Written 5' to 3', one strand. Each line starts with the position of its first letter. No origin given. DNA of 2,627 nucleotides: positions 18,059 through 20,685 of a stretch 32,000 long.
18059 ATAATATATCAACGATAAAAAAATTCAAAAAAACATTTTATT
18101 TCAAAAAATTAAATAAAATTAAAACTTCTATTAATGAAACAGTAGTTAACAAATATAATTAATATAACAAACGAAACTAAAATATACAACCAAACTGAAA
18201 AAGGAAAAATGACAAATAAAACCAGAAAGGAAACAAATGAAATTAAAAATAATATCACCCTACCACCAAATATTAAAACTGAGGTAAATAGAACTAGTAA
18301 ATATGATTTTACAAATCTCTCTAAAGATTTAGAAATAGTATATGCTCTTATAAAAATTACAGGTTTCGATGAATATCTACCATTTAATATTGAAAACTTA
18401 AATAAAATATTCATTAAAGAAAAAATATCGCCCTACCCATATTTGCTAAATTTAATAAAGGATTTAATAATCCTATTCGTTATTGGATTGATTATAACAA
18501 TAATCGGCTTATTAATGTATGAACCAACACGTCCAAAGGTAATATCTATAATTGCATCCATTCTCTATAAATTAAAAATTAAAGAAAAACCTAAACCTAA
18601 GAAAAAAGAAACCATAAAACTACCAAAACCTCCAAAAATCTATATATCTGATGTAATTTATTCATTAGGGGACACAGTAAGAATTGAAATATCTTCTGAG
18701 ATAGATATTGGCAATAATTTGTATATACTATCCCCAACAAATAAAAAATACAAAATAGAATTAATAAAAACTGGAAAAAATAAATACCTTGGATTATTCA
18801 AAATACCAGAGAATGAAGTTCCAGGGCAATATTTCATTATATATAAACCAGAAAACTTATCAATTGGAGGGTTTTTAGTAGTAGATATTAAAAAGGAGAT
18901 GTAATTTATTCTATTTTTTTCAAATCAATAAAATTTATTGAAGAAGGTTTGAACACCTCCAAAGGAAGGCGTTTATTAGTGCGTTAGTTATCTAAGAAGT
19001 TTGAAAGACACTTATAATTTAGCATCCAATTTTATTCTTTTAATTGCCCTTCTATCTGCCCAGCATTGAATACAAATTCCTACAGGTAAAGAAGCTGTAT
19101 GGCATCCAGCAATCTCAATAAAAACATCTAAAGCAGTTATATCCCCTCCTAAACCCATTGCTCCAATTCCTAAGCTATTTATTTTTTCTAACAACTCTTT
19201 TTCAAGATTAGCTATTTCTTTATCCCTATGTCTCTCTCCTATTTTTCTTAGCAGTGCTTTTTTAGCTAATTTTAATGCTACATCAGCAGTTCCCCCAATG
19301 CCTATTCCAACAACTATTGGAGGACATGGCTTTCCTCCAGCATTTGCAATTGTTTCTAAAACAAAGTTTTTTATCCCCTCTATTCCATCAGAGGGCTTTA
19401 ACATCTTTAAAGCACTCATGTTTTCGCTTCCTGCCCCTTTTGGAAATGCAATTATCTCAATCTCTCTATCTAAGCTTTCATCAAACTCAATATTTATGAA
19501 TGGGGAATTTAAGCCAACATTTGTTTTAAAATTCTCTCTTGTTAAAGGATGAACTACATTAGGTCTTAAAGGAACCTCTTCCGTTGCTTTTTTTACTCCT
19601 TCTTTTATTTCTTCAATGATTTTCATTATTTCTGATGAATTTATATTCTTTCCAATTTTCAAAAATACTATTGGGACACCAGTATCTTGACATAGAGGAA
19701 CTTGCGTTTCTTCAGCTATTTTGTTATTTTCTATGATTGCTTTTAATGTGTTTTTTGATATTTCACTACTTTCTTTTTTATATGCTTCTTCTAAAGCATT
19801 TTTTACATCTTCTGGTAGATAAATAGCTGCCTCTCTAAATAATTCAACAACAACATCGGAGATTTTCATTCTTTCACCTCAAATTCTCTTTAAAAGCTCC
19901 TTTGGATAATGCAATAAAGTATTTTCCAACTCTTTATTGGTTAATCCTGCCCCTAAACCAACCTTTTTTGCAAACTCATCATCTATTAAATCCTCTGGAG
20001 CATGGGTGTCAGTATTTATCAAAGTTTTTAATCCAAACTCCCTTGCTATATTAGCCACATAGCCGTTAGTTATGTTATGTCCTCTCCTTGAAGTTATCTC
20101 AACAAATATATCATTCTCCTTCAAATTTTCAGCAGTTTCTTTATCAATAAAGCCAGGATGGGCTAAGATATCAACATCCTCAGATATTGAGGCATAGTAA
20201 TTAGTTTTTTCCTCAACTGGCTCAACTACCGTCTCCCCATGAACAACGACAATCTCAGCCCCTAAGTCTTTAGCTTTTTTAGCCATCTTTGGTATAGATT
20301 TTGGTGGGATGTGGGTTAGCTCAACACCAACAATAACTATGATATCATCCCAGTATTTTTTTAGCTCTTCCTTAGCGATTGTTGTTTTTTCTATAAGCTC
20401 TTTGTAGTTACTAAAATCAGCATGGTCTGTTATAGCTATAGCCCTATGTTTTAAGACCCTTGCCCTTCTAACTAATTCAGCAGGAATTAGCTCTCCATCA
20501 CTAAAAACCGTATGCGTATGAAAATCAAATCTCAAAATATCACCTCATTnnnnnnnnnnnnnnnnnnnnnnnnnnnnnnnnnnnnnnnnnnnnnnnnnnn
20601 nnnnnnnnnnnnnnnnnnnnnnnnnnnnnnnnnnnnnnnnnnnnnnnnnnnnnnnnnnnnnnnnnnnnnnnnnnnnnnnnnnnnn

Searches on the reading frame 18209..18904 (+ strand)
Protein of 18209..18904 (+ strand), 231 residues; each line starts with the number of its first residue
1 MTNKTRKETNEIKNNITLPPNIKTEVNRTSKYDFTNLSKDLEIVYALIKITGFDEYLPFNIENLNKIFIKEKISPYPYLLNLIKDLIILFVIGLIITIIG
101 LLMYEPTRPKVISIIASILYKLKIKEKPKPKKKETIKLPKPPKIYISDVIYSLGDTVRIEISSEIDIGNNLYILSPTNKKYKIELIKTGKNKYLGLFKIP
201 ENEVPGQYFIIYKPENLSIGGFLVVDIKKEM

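Call 6: search_protein_families(library=pfam, max_evalue=0.1, proteins=[window:18209-18904:+])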
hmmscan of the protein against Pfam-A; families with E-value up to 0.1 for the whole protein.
window:18209-18904:+ (231 aa): 1 family
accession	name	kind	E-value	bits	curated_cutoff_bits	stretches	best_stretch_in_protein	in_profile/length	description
PF24311.1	THSD1_D3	-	0.072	13.3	27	0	120-194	2-76/100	THSD1 third Ig-like domain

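Call 62: search_protein_families(library=pfam, max_evalue=0.01, proteins=[window:18209-18904:+])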
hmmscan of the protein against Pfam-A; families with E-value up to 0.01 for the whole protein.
window:18209-18904:+ (231 aa): 0 families
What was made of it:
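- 15699..18904 (+): Divergently transcribed gene for a large secreted protein (about 1068 aa) that is a possible accessory component or cargo. In the window it is broken into three ORFs. No Pfam domain was found (calls 6, 62).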

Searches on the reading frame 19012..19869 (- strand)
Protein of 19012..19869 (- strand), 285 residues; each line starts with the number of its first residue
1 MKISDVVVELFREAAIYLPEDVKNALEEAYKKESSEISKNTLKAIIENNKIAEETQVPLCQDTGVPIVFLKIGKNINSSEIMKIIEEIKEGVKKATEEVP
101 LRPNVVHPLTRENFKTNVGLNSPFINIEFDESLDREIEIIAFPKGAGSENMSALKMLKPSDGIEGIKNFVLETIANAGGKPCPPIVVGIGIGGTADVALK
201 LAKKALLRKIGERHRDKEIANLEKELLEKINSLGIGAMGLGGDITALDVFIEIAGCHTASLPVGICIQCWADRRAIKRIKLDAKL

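Call 6: search_protein_families(library=pfam, max_evalue=0.1, proteins=[window:19012-19869:-])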
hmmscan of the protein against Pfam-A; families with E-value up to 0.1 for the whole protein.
window:19012-19869:- (285 aa): 1 family
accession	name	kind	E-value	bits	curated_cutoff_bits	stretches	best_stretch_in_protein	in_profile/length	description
PF05681.19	Fumerase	-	4.2e-107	357.9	25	1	5-275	2-267/270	Fumarate hydratase (Fumerase)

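Call 25: list_cluster_members(proteins=[window:19012-19869:-, window:6786-7550:-, window:14763-15485:-, window:13812-14750:-, window:9063-9617:-, window:8701-9066:-, window:12944-13315:-, window:13318-13815:-, L001:8837-9988:+, L001:6166-7929:+])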
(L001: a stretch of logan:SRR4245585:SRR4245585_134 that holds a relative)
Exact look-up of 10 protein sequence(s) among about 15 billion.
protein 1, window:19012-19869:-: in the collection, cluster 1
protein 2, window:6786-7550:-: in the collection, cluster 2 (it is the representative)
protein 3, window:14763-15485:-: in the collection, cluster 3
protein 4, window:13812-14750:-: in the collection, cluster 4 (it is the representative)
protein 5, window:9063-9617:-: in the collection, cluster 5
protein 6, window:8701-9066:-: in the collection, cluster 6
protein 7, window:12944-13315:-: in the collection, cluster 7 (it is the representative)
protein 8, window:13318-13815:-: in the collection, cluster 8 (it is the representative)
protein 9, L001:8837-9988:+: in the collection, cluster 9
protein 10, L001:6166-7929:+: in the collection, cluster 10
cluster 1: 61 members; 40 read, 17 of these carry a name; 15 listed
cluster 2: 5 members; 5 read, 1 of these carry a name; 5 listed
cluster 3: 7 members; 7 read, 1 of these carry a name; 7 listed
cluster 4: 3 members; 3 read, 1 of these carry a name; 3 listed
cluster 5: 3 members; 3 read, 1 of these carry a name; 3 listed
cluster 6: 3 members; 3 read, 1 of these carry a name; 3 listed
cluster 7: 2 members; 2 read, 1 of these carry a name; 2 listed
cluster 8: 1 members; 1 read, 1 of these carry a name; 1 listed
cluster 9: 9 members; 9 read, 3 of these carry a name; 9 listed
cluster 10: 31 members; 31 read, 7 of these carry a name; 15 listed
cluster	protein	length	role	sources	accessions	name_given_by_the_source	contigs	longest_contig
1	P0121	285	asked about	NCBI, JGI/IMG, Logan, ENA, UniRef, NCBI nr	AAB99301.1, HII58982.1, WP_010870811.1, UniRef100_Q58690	TPA: fumarate hydratase [Methanocaldococcus jannaschii] | Putative L(+)-tartrate dehydratase subunit alpha n=2 Tax=Methanocaldococcus jannaschii ... | fumarate hydratase [Methanocaldococcus jannaschii]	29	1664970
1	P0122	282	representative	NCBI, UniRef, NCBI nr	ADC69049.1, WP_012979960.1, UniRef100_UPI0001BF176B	hydro-lyase, Fe-S type, tartrate/fumarate subfamily, alpha subunit [Methanocaldococcus ... | fumarate hydratase n=1 Tax=Methanocaldococcus sp. (strain FS406-22) TaxID=644281 ... | fumarate hydratase [Methanocaldococcus sp. FS406-22]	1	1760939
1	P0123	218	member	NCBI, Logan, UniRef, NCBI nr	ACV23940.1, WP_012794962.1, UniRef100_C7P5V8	histidinol phosphate phosphatase domain-containing protein [Methanocaldococcus fervens] | PHP domain protein n=1 Tax=Methanocaldococcus fervens (strain DSM 4213 / JCM 15782 / ...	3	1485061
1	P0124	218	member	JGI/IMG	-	histidinol phosphatase-like PHP family hydrolase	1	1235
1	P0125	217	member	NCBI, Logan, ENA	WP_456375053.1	histidinol phosphate phosphatase domain-containing protein [Methanocaldococcus sp.]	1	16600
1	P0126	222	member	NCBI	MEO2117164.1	MAG: histidinol phosphate phosphatase domain-containing protein [Methanocaldococcus sp.]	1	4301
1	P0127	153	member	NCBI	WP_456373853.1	histidinol phosphate phosphatase domain-containing protein, partial [Methanocaldococcus ...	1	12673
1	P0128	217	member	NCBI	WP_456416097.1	histidinol phosphate phosphatase domain-containing protein [Methanocaldococcus sp.]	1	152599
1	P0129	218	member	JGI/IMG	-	histidinol phosphatase-like PHP family hydrolase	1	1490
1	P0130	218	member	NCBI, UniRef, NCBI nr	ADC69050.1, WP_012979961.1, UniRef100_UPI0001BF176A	PHP domain protein [Methanocaldococcus sp. FS406-22] | histidinol phosphate phosphatase domain-containing protein n=1 Tax=Methanocaldococcus sp. ... | histidinol phosphate phosphatase domain-containing protein [Methanocaldococcus sp. ...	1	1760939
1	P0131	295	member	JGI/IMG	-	fumarate hydratase subunit alpha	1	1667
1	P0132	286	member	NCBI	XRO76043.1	fumarate hydratase [Methanocaldococcus sp. 28A]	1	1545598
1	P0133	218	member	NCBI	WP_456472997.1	histidinol phosphate phosphatase domain-containing protein [Methanocaldococcus sp.]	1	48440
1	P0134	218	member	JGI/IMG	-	histidinol phosphatase-like PHP family hydrolase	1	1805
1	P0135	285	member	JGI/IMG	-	fumarate hydratase subunit alpha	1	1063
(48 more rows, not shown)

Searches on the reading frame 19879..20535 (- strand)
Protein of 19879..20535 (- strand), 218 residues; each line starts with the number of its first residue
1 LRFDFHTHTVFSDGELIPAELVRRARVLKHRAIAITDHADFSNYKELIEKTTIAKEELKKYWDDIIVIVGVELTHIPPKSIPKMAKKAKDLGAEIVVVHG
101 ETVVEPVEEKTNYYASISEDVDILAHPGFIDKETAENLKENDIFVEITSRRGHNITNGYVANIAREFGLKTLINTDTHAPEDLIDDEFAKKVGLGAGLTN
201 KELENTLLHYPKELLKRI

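Call 71: search_protein_families(library=pfam, max_evalue=0.001, proteins=[window:19879-20535:-])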
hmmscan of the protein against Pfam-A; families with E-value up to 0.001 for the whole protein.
window:19879-20535:- (218 aa): 2 families
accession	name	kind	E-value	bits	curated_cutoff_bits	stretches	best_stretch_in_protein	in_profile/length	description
PF02811.25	PHP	-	5.5e-11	43.5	26.4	1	4-88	1-82/164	PHP domain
PF01876.22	RNase_P_p30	-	0.00046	20.1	35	0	18-148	15-144/214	RNase P subunit p30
